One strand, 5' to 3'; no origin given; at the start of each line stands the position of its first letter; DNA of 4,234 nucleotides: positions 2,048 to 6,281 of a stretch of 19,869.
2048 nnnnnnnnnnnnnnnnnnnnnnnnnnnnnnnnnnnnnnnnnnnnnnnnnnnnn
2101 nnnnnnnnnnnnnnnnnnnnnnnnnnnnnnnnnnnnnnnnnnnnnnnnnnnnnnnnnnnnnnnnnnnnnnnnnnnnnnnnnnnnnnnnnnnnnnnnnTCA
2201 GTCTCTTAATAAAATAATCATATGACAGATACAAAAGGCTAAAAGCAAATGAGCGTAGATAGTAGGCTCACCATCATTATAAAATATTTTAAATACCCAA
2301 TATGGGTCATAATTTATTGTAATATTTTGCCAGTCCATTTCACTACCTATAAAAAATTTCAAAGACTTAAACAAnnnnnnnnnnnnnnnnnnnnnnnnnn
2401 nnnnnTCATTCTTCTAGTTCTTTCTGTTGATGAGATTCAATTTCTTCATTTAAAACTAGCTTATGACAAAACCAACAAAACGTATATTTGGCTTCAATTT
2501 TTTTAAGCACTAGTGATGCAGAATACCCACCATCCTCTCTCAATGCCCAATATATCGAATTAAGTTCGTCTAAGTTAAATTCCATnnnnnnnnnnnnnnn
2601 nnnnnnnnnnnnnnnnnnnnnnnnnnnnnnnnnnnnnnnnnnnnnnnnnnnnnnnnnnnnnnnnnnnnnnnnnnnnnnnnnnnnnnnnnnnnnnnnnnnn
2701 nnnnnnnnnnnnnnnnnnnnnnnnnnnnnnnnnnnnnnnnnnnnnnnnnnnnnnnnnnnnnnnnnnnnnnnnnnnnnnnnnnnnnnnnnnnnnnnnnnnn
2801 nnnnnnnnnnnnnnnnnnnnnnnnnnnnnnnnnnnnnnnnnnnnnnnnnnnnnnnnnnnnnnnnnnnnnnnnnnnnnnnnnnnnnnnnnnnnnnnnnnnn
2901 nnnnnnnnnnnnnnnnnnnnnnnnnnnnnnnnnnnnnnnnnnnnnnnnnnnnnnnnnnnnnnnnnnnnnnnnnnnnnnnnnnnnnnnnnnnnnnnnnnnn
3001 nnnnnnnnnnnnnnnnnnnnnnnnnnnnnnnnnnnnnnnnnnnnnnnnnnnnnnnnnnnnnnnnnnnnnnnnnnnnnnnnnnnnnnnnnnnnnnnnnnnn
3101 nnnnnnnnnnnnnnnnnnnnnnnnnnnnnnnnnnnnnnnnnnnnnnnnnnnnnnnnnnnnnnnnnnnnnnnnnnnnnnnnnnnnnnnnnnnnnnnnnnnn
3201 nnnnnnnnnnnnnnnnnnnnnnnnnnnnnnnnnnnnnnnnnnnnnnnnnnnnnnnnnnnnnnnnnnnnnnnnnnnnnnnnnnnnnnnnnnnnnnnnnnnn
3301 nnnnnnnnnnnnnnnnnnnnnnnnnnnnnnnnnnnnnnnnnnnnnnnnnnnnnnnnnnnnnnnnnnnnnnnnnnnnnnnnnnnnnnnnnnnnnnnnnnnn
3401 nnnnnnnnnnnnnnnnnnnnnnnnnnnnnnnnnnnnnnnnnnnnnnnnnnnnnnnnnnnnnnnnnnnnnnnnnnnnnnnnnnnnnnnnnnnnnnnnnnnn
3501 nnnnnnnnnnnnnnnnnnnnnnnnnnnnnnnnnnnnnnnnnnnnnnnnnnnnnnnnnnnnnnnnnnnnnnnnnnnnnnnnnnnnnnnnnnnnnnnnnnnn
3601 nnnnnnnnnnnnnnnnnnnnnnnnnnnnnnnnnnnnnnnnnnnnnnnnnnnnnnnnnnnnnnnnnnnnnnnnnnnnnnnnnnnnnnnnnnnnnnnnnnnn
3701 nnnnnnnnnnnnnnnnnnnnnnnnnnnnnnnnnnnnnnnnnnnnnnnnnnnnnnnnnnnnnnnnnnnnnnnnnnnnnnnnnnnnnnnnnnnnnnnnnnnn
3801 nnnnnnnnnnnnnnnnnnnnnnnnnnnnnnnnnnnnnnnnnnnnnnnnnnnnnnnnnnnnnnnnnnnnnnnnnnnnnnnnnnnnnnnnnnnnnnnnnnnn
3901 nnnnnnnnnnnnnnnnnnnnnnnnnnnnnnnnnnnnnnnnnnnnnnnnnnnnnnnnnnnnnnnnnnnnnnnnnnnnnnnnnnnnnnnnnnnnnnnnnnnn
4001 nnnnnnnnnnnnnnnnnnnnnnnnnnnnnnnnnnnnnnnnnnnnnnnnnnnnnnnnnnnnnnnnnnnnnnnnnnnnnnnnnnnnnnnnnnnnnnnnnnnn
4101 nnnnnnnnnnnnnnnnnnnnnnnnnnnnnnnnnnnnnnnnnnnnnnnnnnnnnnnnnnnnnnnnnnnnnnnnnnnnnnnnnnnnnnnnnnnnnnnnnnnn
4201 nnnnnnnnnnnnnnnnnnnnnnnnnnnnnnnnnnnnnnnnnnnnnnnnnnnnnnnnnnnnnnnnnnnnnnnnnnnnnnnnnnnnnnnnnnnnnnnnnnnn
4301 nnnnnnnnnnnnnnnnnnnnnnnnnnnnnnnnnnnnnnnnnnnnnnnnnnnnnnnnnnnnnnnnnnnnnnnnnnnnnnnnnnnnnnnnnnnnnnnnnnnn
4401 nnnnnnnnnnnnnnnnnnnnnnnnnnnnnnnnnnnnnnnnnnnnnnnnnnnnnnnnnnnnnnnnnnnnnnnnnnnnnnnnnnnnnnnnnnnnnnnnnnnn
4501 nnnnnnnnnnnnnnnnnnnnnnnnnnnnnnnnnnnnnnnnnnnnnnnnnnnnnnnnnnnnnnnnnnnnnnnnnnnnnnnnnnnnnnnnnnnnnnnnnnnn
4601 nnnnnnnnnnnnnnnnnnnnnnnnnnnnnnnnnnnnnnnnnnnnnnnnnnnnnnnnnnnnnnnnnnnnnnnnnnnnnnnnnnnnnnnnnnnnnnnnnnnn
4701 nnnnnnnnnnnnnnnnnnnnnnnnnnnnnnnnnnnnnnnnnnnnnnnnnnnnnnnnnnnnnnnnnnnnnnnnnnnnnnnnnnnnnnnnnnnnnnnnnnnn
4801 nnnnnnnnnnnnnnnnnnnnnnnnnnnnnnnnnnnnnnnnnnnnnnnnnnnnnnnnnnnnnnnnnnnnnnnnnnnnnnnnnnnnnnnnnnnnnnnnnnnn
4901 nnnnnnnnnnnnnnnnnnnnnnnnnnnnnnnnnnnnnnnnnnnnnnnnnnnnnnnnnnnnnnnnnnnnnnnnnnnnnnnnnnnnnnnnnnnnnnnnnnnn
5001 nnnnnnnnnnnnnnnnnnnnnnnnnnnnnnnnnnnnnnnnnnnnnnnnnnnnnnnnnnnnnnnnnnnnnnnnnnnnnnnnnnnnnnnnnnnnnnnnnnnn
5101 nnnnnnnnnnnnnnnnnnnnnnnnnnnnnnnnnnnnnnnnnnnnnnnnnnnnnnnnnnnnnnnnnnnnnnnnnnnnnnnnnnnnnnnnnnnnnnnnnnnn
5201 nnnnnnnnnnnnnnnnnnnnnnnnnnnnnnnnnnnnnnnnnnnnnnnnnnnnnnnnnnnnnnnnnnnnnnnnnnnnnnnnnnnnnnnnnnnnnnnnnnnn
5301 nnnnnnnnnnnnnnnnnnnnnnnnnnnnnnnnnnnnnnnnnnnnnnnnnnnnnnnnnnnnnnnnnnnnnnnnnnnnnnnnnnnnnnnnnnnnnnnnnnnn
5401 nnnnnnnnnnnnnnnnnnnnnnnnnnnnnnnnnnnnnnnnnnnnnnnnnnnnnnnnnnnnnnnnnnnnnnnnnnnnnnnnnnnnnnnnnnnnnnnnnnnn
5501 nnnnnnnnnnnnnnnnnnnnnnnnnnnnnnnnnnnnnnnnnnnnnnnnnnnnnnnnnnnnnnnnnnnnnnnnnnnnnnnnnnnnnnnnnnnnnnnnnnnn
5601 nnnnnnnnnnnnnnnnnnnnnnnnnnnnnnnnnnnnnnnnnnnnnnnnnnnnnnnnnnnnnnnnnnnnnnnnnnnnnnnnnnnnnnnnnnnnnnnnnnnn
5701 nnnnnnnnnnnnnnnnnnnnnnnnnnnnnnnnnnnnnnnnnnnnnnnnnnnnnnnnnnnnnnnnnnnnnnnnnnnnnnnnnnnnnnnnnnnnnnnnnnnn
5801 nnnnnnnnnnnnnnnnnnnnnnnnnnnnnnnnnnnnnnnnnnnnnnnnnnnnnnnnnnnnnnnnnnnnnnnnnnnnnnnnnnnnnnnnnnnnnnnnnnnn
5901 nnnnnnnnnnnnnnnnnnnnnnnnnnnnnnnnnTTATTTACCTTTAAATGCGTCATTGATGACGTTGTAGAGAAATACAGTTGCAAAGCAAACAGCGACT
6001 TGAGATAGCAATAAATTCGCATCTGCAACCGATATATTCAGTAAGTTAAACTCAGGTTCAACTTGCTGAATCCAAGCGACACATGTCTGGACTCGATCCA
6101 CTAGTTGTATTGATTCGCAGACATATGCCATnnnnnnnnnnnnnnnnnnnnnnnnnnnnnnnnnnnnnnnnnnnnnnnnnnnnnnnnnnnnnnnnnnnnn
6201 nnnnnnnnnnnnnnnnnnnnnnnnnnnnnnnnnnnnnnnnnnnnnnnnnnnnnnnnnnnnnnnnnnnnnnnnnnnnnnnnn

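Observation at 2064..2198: Two inverted dif-like sites with over-long central regions that fold into a forked hairpin: a CTXphi-type attP(+) in an Ff-like phage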

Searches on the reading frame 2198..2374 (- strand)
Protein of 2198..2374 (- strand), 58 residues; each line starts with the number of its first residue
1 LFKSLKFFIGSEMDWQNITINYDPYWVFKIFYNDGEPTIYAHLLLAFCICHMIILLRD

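Call 56: search_protein_families(library=phrogs, proteins=[window:2198-2374:-], max_evalue=0.01)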
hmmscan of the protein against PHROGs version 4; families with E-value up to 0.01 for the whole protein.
window:2198-2374:- (58 aa): 0 families

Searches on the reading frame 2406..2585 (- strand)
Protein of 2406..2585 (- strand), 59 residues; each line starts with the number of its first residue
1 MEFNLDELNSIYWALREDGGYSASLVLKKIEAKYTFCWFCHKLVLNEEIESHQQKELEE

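Call 12: search_protein_families(library=pfam, proteins=[window:2406-2585:-], max_evalue=0.01)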
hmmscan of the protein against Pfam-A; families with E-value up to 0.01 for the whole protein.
window:2406-2585:- (59 aa): 0 families

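Call 56: search_protein_families(library=phrogs, proteins=[window:2406-2585:-], max_evalue=0.01)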
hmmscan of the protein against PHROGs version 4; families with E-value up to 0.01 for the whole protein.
window:2406-2585:- (59 aa): 1 family
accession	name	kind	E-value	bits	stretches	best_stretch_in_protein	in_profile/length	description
phrog_10717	-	unknown function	6.8e-28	97.4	1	1-59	16-74/74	-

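Call 78: search_solved_structures(query=window:2406-2585:-, max_evalue=10)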
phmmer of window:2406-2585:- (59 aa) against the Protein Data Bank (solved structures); distinct sequences matched with E-value up to 10: 3.
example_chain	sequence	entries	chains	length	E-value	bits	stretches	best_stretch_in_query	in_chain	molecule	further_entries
8wnf_A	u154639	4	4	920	0.48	14.2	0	25-45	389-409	Isoleucine--tRNA ligase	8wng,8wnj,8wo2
8wni_A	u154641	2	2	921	0.48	14.2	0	25-45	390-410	Isoleucine--tRNA ligase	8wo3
9yc2_A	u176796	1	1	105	1.3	12.8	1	29-50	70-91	Ubiquitin carboxyl-terminal hydrolase 49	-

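Call 79: search_protein_families(library=pfam, proteins=[window:2406-2585:-], max_evalue=10)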
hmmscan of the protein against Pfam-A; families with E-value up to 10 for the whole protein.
window:2406-2585:- (59 aa): 2 families
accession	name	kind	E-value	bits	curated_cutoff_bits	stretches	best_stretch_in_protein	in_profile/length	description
PF12481.13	DUF3700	-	0.048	13.6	27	1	12-40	111-139/228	Aluminium induced protein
PF24463.1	DUF7577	-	0.13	12.4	28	1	31-40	13-22/27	Domain of unknown function (DUF7577)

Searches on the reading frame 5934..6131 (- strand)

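Call 12: search_protein_families(library=pfam, proteins=[window:5934-6131:-], max_evalue=0.01)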
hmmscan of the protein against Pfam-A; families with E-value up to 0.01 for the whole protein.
window:5934-6131:- (65 aa): 0 families

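Call 56: search_protein_families(library=phrogs, proteins=[window:5934-6131:-], max_evalue=0.01)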
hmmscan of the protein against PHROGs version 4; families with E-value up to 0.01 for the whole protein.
window:5934-6131:- (65 aa): 2 families
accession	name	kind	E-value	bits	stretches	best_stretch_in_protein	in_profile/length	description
phrog_13391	-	unknown function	8.6e-30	103.6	1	1-63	1-59/59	-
phrog_9110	-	unknown function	0.00021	22.6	1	2-51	3-48/61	-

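Call 79: search_protein_families(library=pfam, proteins=[window:5934-6131:-], max_evalue=10)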
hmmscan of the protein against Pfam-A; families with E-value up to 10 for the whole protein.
window:5934-6131:- (65 aa): 0 families
